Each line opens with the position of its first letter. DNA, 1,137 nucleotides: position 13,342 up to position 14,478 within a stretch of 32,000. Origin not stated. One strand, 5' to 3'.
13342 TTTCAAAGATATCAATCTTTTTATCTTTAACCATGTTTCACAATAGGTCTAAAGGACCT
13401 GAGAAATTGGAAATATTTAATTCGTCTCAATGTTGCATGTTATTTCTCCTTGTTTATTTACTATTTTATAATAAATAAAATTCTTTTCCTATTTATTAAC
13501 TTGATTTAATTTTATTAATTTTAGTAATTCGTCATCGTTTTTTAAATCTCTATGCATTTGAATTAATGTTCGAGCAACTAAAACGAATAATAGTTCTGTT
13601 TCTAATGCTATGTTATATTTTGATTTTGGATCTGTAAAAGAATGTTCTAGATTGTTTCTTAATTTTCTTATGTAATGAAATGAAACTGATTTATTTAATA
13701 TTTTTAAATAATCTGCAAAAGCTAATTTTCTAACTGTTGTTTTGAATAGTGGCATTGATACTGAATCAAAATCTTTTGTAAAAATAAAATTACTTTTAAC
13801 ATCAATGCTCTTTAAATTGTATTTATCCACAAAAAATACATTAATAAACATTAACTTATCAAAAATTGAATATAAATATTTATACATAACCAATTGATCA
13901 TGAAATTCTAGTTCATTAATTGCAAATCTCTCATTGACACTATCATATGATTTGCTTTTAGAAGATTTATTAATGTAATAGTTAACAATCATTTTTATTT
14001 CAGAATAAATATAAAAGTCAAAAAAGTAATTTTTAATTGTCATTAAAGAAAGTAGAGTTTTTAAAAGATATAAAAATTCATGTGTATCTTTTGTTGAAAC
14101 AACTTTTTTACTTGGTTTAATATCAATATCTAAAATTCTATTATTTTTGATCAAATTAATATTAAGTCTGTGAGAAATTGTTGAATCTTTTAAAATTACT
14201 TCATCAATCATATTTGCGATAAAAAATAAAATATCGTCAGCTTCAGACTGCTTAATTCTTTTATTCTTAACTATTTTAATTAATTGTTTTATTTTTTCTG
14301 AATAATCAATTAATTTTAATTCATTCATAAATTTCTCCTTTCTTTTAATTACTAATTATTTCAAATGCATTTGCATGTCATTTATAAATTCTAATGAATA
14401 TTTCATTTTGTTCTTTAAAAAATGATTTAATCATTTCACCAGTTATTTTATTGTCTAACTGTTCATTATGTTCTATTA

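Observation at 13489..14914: AT-rich two-gene cassette encoding a HEPN-motif protein and an unrecognisable partner, embedded in core genes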

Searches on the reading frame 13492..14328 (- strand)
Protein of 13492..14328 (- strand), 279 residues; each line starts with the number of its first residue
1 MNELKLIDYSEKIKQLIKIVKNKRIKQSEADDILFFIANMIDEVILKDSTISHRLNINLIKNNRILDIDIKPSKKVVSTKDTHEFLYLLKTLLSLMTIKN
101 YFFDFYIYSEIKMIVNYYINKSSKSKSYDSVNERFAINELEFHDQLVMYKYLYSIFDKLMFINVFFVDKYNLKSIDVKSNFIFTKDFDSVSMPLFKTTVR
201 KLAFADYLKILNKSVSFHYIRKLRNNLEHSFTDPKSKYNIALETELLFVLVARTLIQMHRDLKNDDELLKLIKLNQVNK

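Call 6: search_protein_families(library=pfam, proteins=[window:13492-14328:-], max_evalue=10)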
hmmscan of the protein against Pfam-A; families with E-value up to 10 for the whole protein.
seq(279 aa): 1 family
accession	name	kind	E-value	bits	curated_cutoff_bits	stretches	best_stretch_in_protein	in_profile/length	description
PF13495.12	Phage_int_SAM_4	-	0.0076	17.1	27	1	9-58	22-71/85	Phage integrase, N-terminal SAM-like domain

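Call 7: search_protein_families(library=padloc, proteins=[window:13492-14328:-], max_evalue=10)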
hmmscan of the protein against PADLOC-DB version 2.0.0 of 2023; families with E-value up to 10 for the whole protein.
seq(279 aa): 0 families

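Call 8: search_protein_families(library=ncbifam, proteins=[window:13492-14328:-], max_evalue=10)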
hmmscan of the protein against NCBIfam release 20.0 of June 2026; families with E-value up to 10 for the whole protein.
seq(279 aa): 1 family
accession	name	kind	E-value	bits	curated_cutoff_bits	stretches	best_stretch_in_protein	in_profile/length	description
NF008347.0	PRK11130.1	equivalog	0.00055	20.4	94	1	194-268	5-72/81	molybdopterin synthase sulfur carrier subunit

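Call 10: find_homologous_proteins(query=window:13492-14328:-, max_evalue=0.01)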
Query seq(279 aa) (279 aa): 19 proteins with E <= 0.01 among 1357 candidates.
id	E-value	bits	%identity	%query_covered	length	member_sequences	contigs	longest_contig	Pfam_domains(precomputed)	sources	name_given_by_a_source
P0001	1.5e-166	570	100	100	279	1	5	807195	-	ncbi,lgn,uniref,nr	ncbi:unknown protein [Mesoplasma florum L1]|uniref:Uncharacterized protein n=1 Tax=Mesoplasma florum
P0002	1.8e-166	570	100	100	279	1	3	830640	-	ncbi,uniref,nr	ncbi:hypothetical protein mflW37_5990 [Mesoplasma florum W37]|uniref:Transmembrane protein n=1 Tax=M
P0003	2.2e-166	570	100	100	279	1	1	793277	-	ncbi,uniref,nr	ncbi:hypothetical protein CG006_03055 [Mesoplasma florum]|uniref:hypothetical protein n=1 Tax=Mesopl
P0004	2.8e-166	570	99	100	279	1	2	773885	-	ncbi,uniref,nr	ncbi:hypothetical protein CG002_02850 [Mesoplasma florum]|uniref:hypothetical protein n=1 Tax=Mesopl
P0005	9.6e-166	568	100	100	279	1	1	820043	-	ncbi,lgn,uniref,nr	ncbi:hypothetical protein [Mesoplasma florum]|uniref:hypothetical protein n=1 Tax=Mesoplasma florum 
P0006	1.1e-165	568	99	100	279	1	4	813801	-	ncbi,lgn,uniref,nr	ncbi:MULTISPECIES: hypothetical protein [Mesoplasma]|uniref:Uncharacterized protein n=1 Tax=Mesoplas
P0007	5.4e-155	533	92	100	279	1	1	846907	-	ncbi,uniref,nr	ncbi:hypothetical protein [Mesoplasma tabanidae]|uniref:Uncharacterized protein n=1 Tax=Mesoplasma t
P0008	3.6e-153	527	91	100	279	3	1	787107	-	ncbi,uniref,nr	ncbi:hypothetical protein CG007_02970 [Mesoplasma entomophilum]|uniref:hypothetical protein n=1 Tax=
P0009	1.2e-146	505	85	100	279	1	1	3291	-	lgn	-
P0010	1.9e-146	505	86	100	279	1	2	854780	-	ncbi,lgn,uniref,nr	ncbi:hypothetical protein CK556_03125 [Mesoplasma chauliocola]|uniref:Uncharacterized protein n=1 Ta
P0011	2.1e-145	501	85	100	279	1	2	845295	-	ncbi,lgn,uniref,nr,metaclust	ncbi:hypothetical protein [Mesoplasma melaleucae]|uniref:Uncharacterized protein n=1 Tax=Mesoplasma 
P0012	4.6e-142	490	84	100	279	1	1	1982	-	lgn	-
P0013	9.2e-117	407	87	80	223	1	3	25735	-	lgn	-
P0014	2.1e-91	324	58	90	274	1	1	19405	-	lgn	-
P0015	3.2e-82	294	57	89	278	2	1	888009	-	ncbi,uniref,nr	ncbi:hypothetical protein EELLY_v1c03340 [Entomoplasma ellychniae]|uniref:Uncharacterized protein n=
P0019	1.1e-36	145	38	97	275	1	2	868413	-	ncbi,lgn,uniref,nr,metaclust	ncbi:hypothetical protein ESOMN_v1c04720 [Williamsoniiplasma somnilux]|uniref:Uncharacterized protei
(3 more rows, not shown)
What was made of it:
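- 13489..14328 (-): 279-aa ORF = mfl551 of Mesoplasma florum L1. It is a basic (pI 9.4), soluble, all-alpha protein and the ortholog of JCVISYN3A_0326/MMSYN1_0326. 100% identical to the M. florum L1 protein (call 10).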

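Call 16: find_related_loci(query=A1, collection=genome_contigs, flank=7000)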
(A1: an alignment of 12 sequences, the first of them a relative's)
Query A1 (279 aa) in genome_contigs; peptide patterns used: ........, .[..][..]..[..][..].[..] (x = any residue, [..] = any of these).
101 stretches matched a pattern; 4 encode a relative of the query (tblastn E <= 1e-3); 3 distinct loci.
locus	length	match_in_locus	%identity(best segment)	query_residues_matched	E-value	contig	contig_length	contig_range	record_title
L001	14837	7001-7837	99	1-279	8e-178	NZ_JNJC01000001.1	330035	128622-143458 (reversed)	Mesoplasma grammopterae ATCC 49580 T314DRAFT_scaffold00001.1_C, whole genome shotgun sequence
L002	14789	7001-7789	44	11-272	3e-63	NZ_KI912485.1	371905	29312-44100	Mesoplasma seiffertii ATCC 49495 L872DRAFT_scaffold00001.1, whole genome shotgun sequence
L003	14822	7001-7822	42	1-273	5e-66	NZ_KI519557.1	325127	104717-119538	Acholeplasma multilocale ATCC 49900 G319DRAFT_scaffold00001.1, whole genome shotgun sequence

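Call 24: predict_structure(alignment_id=A1)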
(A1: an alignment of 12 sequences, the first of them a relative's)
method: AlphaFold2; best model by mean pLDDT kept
length: 279 residues; sequences in the alignment: 12
mean_pLDDT: 89.7   pTM: 0.91
mean pLDDT of the five models: 89.7, 89.4, 88.3, 88.2, 87.5
residues with pLDDT >= 90: 188; 70-90: 78; 50-70: 13; < 50: 0
segments of 3 or more residues with pLDDT < 50: none
pLDDT, mean of each block of 10 residues (from residue 1): 75 96 93 97 94 87 74 81 93 95 92 95 79 82 90 96 94 85 93 96 97 96 83 76 95 98 94 81
secondary structure, 60 per line:
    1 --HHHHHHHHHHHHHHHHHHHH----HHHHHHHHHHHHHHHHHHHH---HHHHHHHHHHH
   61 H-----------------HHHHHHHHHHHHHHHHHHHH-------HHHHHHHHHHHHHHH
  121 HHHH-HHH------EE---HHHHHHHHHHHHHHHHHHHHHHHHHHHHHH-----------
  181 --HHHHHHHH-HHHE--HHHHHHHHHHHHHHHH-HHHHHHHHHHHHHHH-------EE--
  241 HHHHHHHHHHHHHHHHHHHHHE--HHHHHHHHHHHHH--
elements in order: H3-22 H27-46 H50-61 H79-98 H106-124 H140-169 H183-190 H198-213 H215-229 H241-261 H265-277
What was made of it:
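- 13489..14328 (-): AF2 pLDDT 89.7, pTM 0.91, 11 helices (call 24).
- On Tyrosine recombinase / XerD-like (considered because of a weak Pfam hit and the position next to scpAB): The model is all-alpha (call 24).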

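Call 25: search_protein_representatives(alignment_id=A1)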
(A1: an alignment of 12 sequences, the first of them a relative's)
Query: 12 sequences, 278 profile positions. Proteins with E-value up to 0.001 (for the whole library): 26; up to 1e-10: 17; up to 1e-30: 11. The best 26 are listed.
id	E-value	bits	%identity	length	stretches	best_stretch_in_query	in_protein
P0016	2.6e-116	404.3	-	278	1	1-276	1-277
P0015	1.6e-115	401.7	-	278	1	1-276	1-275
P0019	6.0e-100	350.6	-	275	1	1-275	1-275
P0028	3.3e-79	282.6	-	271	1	9-275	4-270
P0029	3.7e-68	246.4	-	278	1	1-275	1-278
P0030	6.7e-61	222.5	-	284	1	2-276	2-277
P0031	4.9e-55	203.3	-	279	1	1-275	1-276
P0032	1.7e-46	175.3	-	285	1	12-277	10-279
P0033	1.3e-43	165.9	-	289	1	11-276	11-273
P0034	1.5e-43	165.6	-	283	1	9-273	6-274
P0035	2.1e-32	129.1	-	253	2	79-276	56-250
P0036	2.7e-29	118.9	-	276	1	28-274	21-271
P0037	4.4e-27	111.6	-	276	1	37-276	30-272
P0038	5.9e-21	91.5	-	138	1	1-137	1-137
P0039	9.5e-18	81.0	-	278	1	18-276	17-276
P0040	7.6e-12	61.6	-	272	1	23-274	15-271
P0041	2.3e-11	60.0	-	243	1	38-262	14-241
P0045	6.5e-05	38.9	-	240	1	29-260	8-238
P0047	1.4e-04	37.8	-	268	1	30-262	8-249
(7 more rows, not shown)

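Call 30: fold_search(model_id=the predicted structure, library=pdb)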
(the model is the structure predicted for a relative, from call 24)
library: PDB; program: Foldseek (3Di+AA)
matches with E <= 10: 249; with E <= 0.001: 0
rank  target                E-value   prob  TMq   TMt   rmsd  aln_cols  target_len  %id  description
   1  9k86_A                1.2e-01  0.51  0.23  0.29  16.5       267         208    9  Cryo-EM structure of designed zinc-induced filament Fiber-n6-Zn1-HEHE-410 (released 2025-10-29)
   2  8omv_D                1.6e-01  0.09  0.11  0.06  27.7       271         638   10  Crystal structure of the constitutively active S117E/S181E mutant of human IKK2 (released 2024-04-10)
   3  4kik_B                1.9e-01  0.14  0.15  0.07  27.1       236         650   11  Human IkB kinase beta (released 2013-06-26)
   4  4wpc_B                4.4e-01  0.03  0.10  0.10  40.4       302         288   11  Crystal structure of Rgd1p F-BAR domain in complex with inositol phosphate (released 2014-12-24)
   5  2evs_A                5.8e-01  0.11  0.17  0.20  18.0       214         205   14  Crystal structure of human Glycolipid Transfer Protein complexed with n-hexyl-beta-D-glucoside (released 2006-11-14)
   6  9ly3_R                7.8e-01  0.04  0.13  0.12  21.3       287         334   12  A Cryo-EM structure of LA-PTH-PTH1R-V2RT-Beta-arrestin1 complex (state 2 conformation) (released 2026-03-04)
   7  5jdl                  8.2e-01  0.06  0.15  0.14  20.4       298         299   10  Structural mechanisms of extracellular ion exchange and induced binding-site occlusion in the sodium-calcium exchanger N (released 2016-05-11)
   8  9jr2_R                8.6e-01  0.08  0.20  0.17  20.4       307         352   10  Cryo-EM structure of PTH-PTH1R-Gq (upright state) (released 2024-10-16)
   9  5hxc                  1.2e+00  0.06  0.15  0.14  20.3       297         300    8  Structural mechanisms of extracellular ion exchange and induced binding-site occlusion in the sodium-calcium exchanger N (released 2016-05-11)
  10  5kdi_A                1.3e+00  0.07  0.16  0.19  19.0       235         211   14  How FAPP2 Selects Simple Glycosphingolipids Using the GLTP-fold (released 2017-12-13)
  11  7vb4_B                1.3e+00  0.06  0.17  0.13  17.7       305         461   11  A crystal structure of alphavirus nonstructural protein 4 (nsP4) reveals an intrinsically dynamic RNA-dependent RNA po (released 2022-02-16)
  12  6eyu_C                1.4e+00  0.07  0.17  0.19  21.2       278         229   10  Crystal structure of the inward H(+) pump xenorhodopsin (released 2017-12-13)
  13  3hai_A                1.4e+00  0.04  0.14  0.13  35.4       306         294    9  Crystal structure of human PACSIN1 F-BAR domain (P21 lattice) (released 2009-06-16)
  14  3b5y_A                1.5e+00  0.04  0.11  0.06  23.2       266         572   10  Crystal Structure of MsbA from Salmonella typhimurium with AMPPNP (released 2007-12-04)
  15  9ljg_A                1.6e+00  0.06  0.18  0.16  23.2       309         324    9  Cryo-EM structure of human organic solute transporter OSTalpha/beta in apo state (released 2025-12-03)
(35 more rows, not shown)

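Call 32: list_cluster_members(proteins=[P0031, P0035, P0028, P0029, P0030, P0032, P0033, P0036, P0039, P0041])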
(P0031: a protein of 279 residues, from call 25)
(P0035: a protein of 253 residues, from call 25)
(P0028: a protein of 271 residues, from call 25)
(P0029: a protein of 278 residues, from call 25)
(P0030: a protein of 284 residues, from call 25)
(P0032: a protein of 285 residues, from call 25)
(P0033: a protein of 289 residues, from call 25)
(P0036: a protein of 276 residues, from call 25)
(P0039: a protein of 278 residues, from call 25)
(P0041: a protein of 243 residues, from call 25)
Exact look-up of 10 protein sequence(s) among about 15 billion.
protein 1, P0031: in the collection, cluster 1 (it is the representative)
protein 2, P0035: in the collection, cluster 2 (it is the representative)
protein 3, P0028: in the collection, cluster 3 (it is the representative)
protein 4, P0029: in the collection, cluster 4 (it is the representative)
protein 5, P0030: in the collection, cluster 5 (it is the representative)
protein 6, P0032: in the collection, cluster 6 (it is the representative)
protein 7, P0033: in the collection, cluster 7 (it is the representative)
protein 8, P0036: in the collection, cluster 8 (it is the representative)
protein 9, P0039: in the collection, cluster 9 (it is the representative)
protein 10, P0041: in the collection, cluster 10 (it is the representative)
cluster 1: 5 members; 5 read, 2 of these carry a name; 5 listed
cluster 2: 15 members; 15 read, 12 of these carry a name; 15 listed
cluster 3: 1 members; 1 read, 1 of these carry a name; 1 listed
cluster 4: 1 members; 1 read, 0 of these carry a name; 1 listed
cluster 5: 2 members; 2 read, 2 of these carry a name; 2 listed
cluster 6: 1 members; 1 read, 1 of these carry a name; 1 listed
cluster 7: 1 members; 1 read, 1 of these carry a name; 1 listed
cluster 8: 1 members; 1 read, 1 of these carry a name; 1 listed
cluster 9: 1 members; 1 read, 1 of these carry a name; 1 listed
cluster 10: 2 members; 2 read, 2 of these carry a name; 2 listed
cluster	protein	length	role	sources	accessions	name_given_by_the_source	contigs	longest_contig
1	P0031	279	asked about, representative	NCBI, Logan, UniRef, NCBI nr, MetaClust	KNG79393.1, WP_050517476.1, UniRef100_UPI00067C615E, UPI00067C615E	hypothetical protein [Mycoplasma sp. HU2014] | hypothetical protein n=1 Tax=Mycoplasma sp. HU2014 TaxID=1664275 RepID=UPI00067C615E | status=active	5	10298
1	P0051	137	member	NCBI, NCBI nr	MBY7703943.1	hypothetical protein JIY74_27175 [Vibrio harveyi] | hypothetical protein [Vibrio harveyi]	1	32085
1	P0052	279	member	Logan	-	-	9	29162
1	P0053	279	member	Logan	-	-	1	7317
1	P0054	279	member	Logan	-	-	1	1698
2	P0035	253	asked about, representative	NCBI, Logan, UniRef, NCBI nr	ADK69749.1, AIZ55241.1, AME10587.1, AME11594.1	hypothetical protein V2P57_01945 [Mycoplasma mycoides subsp. mycoides] | Uncharacterized protein n=1 Tax=Mycoplasma mycoides subsp. mycoides TaxID=2103 ... | hypothetical protein [Mycoplasma mycoides]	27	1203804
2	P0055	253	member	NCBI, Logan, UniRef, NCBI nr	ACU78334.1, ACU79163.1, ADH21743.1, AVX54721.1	hypothetical protein [Mycoplasma mycoides] | hypothetical protein n=1 Tax=Mycoplasma mycoides TaxID=2102 RepID=UPI0001793FC3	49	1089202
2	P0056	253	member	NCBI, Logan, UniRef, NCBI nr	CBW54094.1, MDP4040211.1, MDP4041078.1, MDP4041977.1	hypothetical protein [Mycoplasma mycoides] | Uncharacterized protein n=1 Tax=Mycoplasma mycoides subsp. capri LC str. 95010 ...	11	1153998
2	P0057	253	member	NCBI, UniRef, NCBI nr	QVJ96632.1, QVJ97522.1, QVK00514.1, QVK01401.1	hypothetical protein I7634_01640 [Mycoplasma mycoides subsp. capri] | hypothetical protein n=1 Tax=Mycoplasma mycoides TaxID=2102 RepID=UPI00223F7A49 | hypothetical protein [Mycoplasma mycoides]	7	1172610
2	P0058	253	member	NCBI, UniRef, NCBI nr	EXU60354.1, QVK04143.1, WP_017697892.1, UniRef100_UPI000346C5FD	hypothetical protein [Mycoplasma mycoides] | hypothetical protein n=1 Tax=Mycoplasma mycoides TaxID=2102 RepID=UPI000346C5FD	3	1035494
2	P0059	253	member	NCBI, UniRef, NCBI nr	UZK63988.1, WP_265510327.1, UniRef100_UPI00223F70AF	hypothetical protein MNF30_03420 [Mycoplasma mycoides subsp. capri] | hypothetical protein n=1 Tax=Mycoplasma mycoides TaxID=2102 RepID=UPI00223F70AF | hypothetical protein [Mycoplasma mycoides]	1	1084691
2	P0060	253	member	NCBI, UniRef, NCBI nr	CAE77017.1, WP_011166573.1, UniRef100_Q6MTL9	hypothetical protein [Mycoplasma mycoides] | Hypothetical transmembrane protein n=1 Tax=Mycoplasma mycoides subsp. mycoides SC (strain ... | Hypothetical transmembrane protein [Mycoplasma mycoides subsp. mycoides SC str. PG1]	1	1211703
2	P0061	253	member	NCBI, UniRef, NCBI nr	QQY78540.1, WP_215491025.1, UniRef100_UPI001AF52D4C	hypothetical protein JLS56_01875 [Mycoplasma mycoides subsp. capri] | hypothetical protein n=1 Tax=Mycoplasma mycoides TaxID=2102 RepID=UPI001AF52D4C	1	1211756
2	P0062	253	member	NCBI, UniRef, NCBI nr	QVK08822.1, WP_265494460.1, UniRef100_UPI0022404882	hypothetical protein [Mycoplasma mycoides] | hypothetical protein n=1 Tax=Mycoplasma mycoides TaxID=2102 RepID=UPI0022404882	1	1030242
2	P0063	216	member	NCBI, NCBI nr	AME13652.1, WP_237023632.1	hypothetical protein MmmBen326_0419 [Mycoplasma mycoides subsp. mycoides] | hypothetical protein [Mycoplasma mycoides]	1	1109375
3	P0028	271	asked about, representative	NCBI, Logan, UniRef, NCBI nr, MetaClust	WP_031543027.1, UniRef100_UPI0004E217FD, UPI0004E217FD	hypothetical protein [Mesoplasma photuris] | hypothetical protein n=1 Tax=Mesoplasma photuris TaxID=217731 RepID=UPI0004E217FD | status=active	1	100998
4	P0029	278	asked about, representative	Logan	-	-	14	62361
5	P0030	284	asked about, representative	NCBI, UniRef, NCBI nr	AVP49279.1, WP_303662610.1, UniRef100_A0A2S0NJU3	hypothetical protein [Williamsoniiplasma luminosum] | Uncharacterized protein n=1 Tax=Williamsoniiplasma luminosum TaxID=214888 ...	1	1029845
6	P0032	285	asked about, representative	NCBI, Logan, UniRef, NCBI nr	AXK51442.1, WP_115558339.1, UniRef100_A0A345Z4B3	hypothetical protein [Spiroplasma alleghenense] | Uncharacterized protein n=1 Tax=Spiroplasma alleghenense TaxID=216931 ...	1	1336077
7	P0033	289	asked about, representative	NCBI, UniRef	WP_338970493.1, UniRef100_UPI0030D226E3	hypothetical protein [Spiroplasma endosymbiont of Labia minor] | hypothetical protein n=1 Tax=Spiroplasma endosymbiont of Labia minor TaxID=3066305 ...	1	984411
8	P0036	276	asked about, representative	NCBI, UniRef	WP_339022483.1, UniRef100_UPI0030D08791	hypothetical protein [Spiroplasma endosymbiont of Crioceris asparagi] | hypothetical protein n=1 Tax=Spiroplasma endosymbiont of Crioceris asparagi TaxID=3066286 ...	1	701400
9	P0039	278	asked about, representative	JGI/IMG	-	hypothetical protein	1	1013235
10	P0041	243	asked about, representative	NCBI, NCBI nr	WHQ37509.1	hypothetical protein E7Y35_06665 [Spiroplasma sp. SV19]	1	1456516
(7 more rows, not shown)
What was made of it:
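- Closest known: JCVISYN3A_0326 / MMSYN1_0326. Different: Some M. mycoides strains carry truncated copies (call 32).
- Every hit whose source was looked up is a Mollicute (Spiroplasma, Mesoplasma and relatives, Mycoplasma); several others are unnamed metagenome or Logan sequences (calls 25, 32).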

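Call 34: find_encoding_contigs(protein=P0035, flank=5000, max_places=2)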
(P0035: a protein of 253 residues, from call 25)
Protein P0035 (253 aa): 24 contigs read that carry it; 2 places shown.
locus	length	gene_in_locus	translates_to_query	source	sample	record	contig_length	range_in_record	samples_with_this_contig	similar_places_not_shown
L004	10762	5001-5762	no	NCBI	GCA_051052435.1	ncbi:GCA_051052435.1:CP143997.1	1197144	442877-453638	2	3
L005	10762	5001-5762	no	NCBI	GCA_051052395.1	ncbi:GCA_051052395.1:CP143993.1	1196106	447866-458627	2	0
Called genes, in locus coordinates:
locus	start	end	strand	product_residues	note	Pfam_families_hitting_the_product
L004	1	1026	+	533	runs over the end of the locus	PF01609:DDE_Tnp_1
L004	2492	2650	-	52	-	-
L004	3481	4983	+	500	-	-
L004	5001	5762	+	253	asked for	-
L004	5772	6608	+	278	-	PF02616:SMC_ScpA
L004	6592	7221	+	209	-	PF04079:SMC_ScpB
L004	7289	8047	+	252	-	PF01479:S4, PF00849:PseudoU_synth_2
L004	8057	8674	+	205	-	PF01712:dNK, PF08433:KTI12 (faint), PF13238:AAA_18, PF13521:AAA_28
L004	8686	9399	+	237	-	PF20772:TACO1_YebC_N, PF01709:Transcrip_reg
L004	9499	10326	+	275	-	-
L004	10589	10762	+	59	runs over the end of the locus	-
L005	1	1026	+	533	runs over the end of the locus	PF01609:DDE_Tnp_1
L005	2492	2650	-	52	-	-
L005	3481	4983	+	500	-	-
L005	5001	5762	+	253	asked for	-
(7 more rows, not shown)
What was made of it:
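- Closest known: JCVISYN3A_0326 / MMSYN1_0326. Same: It is the positional and sequence ortholog: profile E = 2e-32, and the same MFS-X-scpA-scpB-rluB-dNK-yebC context (calls 25, 32, 34).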
